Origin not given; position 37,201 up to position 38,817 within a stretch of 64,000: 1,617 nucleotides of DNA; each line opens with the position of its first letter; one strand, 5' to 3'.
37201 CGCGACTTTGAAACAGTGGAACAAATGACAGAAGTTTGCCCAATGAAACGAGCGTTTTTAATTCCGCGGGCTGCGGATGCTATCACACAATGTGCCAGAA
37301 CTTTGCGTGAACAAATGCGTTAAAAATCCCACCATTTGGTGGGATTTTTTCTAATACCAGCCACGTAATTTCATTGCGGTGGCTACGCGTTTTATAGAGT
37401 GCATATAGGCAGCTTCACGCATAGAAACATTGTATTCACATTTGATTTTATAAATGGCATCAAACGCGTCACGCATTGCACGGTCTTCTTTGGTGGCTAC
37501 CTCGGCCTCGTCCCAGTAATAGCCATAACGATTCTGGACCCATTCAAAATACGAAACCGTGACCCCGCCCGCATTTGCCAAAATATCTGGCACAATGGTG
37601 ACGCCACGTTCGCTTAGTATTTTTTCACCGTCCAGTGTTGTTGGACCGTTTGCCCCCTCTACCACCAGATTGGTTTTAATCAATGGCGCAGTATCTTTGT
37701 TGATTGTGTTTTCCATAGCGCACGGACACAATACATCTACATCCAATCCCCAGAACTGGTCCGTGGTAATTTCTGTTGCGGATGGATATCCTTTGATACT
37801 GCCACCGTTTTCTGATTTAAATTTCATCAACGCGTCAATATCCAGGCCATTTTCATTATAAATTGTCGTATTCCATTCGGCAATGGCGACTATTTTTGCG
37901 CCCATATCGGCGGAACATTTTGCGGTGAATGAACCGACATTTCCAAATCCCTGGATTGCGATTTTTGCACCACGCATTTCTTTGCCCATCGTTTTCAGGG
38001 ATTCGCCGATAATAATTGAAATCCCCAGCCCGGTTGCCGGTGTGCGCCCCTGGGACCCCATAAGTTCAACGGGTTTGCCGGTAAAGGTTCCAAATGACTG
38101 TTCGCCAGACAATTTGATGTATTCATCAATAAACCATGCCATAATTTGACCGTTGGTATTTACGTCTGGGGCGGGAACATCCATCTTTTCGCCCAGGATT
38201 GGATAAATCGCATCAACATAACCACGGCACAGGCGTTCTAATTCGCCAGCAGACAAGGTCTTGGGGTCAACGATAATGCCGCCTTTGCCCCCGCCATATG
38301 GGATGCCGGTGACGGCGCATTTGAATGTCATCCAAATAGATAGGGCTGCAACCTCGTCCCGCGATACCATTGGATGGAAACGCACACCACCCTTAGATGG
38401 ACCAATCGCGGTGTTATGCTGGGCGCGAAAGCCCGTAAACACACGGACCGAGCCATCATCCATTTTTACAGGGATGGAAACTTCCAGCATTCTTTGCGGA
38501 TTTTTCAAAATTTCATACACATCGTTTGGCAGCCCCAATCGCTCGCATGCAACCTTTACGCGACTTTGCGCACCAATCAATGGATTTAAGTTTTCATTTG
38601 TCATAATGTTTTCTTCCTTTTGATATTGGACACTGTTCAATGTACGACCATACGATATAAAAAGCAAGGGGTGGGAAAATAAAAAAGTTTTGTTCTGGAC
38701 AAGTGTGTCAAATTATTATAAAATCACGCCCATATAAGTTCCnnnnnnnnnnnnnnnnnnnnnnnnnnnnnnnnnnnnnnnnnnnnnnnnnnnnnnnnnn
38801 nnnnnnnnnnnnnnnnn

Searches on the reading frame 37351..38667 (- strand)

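Call 32: search_protein_families(library=pfam, proteins=[window:37351-38667:-], max_evalue=0.01)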
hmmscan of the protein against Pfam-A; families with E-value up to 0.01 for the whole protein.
window:37351-38667:- (438 aa): 3 families
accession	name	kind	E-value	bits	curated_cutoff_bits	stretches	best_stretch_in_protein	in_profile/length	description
PF00208.27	ELFV_dehydrog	-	1e-77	261.6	23.4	1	204-436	2-241/241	Glutamate/Leucine/Phenylalanine/Valine dehydrogenase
PF02812.23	ELFV_dehydrog_N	-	1.8e-57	193.1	25.3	1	57-183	1-127/129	Glu/Leu/Phe/Val dehydrogenase, dimerisation domain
PF02826.25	2-Hacid_dh_C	-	0.00021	21.2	25.1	1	225-274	28-79/178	D-isomer specific 2-hydroxyacid dehydrogenase, NAD binding domain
